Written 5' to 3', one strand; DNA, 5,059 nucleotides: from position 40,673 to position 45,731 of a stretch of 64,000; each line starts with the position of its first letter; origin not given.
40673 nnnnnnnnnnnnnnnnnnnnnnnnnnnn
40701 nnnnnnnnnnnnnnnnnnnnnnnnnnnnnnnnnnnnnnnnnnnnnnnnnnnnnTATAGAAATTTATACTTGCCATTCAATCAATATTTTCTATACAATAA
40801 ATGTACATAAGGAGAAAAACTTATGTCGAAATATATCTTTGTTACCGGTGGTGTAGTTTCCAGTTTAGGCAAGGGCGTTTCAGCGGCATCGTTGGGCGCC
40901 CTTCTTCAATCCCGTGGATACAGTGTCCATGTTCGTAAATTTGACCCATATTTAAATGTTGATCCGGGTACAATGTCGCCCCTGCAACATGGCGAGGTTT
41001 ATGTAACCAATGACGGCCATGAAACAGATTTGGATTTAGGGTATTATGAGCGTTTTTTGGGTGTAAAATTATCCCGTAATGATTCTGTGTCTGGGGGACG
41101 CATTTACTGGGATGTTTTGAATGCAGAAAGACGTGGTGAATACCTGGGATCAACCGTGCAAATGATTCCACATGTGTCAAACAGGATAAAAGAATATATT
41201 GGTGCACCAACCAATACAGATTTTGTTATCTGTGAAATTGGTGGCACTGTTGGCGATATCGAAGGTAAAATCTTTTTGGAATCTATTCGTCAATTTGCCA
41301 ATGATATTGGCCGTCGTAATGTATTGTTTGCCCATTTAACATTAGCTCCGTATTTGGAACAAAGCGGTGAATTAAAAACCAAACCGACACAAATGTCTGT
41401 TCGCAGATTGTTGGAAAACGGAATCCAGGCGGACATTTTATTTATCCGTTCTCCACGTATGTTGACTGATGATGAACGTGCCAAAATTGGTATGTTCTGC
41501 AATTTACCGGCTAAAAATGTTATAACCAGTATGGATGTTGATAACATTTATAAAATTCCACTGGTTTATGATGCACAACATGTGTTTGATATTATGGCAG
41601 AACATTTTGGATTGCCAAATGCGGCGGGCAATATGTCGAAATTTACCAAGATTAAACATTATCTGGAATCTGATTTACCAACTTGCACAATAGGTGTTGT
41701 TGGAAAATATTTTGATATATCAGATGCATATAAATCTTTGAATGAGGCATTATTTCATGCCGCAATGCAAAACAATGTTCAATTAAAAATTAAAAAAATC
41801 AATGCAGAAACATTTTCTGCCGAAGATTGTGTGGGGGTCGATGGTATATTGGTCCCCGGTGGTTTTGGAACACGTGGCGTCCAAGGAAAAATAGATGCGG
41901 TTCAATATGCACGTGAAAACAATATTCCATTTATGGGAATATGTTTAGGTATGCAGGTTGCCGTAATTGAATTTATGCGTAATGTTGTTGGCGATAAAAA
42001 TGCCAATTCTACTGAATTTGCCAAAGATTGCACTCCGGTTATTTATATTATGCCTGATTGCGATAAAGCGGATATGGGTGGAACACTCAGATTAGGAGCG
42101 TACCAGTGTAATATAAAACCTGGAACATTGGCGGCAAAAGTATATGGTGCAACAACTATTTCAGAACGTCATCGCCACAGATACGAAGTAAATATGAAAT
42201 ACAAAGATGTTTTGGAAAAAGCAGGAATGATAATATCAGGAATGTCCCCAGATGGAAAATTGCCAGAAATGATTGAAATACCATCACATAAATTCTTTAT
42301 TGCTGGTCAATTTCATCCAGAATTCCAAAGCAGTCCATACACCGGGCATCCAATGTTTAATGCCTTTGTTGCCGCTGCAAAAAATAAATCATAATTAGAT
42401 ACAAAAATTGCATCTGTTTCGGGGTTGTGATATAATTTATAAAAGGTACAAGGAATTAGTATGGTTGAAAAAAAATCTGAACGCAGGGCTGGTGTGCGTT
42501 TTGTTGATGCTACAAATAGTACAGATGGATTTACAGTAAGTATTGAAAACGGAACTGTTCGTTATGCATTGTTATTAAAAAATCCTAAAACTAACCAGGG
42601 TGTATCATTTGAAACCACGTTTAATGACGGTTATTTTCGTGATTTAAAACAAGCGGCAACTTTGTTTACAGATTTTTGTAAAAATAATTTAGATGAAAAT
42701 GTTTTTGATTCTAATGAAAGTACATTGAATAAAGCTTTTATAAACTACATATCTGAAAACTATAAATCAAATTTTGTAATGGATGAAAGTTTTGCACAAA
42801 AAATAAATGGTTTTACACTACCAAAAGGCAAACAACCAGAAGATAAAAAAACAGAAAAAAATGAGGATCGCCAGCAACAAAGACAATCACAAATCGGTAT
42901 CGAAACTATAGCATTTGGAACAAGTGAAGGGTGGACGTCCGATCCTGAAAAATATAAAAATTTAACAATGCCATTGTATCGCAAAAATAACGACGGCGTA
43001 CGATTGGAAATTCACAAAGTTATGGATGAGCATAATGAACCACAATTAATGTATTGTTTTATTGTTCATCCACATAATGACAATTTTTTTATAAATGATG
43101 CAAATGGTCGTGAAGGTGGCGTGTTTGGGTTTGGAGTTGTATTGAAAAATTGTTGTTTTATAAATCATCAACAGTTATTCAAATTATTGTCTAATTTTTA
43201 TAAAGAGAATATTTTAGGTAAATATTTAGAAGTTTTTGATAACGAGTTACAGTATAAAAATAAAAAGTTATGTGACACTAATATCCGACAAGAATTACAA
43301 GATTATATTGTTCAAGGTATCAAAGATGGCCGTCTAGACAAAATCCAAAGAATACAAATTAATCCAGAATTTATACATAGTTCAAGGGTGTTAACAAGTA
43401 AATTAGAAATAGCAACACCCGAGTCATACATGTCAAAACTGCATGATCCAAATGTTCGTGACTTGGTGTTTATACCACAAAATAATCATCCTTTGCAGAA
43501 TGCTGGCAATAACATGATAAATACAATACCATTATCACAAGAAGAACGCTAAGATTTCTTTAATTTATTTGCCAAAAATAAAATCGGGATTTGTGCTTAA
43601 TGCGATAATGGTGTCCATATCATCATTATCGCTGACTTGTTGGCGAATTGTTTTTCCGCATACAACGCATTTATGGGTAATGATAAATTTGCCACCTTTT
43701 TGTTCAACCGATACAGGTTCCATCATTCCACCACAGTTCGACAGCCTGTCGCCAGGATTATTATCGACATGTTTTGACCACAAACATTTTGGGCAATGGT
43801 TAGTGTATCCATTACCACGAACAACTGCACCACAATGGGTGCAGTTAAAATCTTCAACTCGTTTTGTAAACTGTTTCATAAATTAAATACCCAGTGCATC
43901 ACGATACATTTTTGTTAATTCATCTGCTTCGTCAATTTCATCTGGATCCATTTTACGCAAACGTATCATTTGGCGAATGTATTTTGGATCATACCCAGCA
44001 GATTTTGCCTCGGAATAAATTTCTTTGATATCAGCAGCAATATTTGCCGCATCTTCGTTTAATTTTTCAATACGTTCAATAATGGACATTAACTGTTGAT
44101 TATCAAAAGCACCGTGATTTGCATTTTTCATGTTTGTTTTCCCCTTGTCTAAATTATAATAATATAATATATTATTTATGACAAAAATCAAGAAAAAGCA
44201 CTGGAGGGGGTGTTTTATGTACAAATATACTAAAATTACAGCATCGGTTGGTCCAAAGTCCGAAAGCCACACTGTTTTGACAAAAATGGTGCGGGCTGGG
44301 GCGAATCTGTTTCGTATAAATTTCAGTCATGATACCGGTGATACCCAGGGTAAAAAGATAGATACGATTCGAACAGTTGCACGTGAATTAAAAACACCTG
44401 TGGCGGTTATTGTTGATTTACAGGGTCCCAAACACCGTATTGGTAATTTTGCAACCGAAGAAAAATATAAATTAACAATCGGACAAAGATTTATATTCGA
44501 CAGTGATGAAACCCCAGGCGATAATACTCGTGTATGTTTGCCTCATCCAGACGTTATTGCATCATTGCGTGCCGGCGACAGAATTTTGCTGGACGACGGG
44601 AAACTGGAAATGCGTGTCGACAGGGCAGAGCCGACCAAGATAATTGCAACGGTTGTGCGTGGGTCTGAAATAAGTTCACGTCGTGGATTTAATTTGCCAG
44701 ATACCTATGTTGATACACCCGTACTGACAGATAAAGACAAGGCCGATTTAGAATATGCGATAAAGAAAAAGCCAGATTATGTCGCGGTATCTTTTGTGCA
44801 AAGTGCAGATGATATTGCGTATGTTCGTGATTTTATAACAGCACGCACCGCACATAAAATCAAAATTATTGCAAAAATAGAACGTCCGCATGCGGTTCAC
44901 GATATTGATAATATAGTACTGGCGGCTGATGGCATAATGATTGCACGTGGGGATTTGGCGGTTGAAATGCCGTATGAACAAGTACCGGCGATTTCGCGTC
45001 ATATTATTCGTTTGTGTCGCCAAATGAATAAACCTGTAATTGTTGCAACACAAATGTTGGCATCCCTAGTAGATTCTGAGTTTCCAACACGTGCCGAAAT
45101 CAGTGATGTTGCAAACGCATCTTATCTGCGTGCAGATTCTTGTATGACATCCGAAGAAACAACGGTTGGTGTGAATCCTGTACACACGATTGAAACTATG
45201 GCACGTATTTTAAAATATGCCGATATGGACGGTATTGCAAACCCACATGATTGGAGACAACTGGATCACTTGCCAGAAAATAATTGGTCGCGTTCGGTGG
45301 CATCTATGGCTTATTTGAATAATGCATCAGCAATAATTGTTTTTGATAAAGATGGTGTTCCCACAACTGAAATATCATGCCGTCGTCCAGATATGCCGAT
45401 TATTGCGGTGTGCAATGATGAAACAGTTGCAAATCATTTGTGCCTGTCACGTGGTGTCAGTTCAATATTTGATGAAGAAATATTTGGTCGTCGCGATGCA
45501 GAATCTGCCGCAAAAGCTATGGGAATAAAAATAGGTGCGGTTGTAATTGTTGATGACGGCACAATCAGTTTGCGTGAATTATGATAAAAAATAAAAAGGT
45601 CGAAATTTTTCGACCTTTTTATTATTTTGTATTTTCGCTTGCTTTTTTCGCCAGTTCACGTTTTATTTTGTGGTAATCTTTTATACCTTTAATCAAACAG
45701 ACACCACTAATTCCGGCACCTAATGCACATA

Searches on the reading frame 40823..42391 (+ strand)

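Call 22: search_protein_families(library=pfam, proteins=[window:40823-42391:+], max_evalue=0.01)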
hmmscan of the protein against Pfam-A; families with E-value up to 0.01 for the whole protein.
window:40823-42391:+ (523 aa): 4 families
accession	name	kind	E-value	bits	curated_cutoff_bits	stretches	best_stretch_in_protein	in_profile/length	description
PF06418.20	CTP_synth_N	-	7.3e-112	373.5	26.1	1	3-264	1-265/265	CTP synthase N-terminus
PF00117.34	GATase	-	1.3e-39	136.2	22.8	1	299-517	2-189/190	Glutamine amidotransferase class-I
PF07722.19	Peptidase_C26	-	2.4e-07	31.2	20.5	1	360-500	98-219/219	Peptidase C26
PF01656.29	CbiA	-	0.0087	16.5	25.4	1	13-135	8-54/125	CobQ/CobB/MinD/ParA nucleotide binding domain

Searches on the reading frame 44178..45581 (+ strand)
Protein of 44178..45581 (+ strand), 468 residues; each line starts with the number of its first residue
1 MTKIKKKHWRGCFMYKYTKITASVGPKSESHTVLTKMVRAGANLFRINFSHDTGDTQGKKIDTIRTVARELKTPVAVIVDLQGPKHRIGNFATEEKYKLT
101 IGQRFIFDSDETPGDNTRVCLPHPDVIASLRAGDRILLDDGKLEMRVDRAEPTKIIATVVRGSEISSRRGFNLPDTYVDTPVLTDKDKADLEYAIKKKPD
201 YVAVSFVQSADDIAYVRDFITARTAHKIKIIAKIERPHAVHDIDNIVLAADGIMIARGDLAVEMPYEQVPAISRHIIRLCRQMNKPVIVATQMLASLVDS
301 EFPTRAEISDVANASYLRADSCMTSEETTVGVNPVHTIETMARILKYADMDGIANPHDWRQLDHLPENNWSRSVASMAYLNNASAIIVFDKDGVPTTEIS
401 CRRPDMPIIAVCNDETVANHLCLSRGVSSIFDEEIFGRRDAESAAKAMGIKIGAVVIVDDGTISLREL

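Call 37: search_protein_families(library=pfam, proteins=[window:44178-45581:+], max_evalue=0.001)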
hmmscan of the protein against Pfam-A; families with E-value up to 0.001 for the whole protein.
window:44178-45581:+ (468 aa): 3 families
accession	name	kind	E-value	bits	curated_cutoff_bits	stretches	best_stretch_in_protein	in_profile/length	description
PF00224.27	PK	-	3.3e-92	309.5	30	1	16-338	2-328/328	Pyruvate kinase, barrel domain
PF02887.21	PK_C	-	1.3e-10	41.8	28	1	371-460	4-98/114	Pyruvate kinase, alpha/beta domain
PF03328.21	HpcH_HpaI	-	0.00019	21.3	25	1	188-267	75-161/221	HpcH/HpaI aldolase/citrate lyase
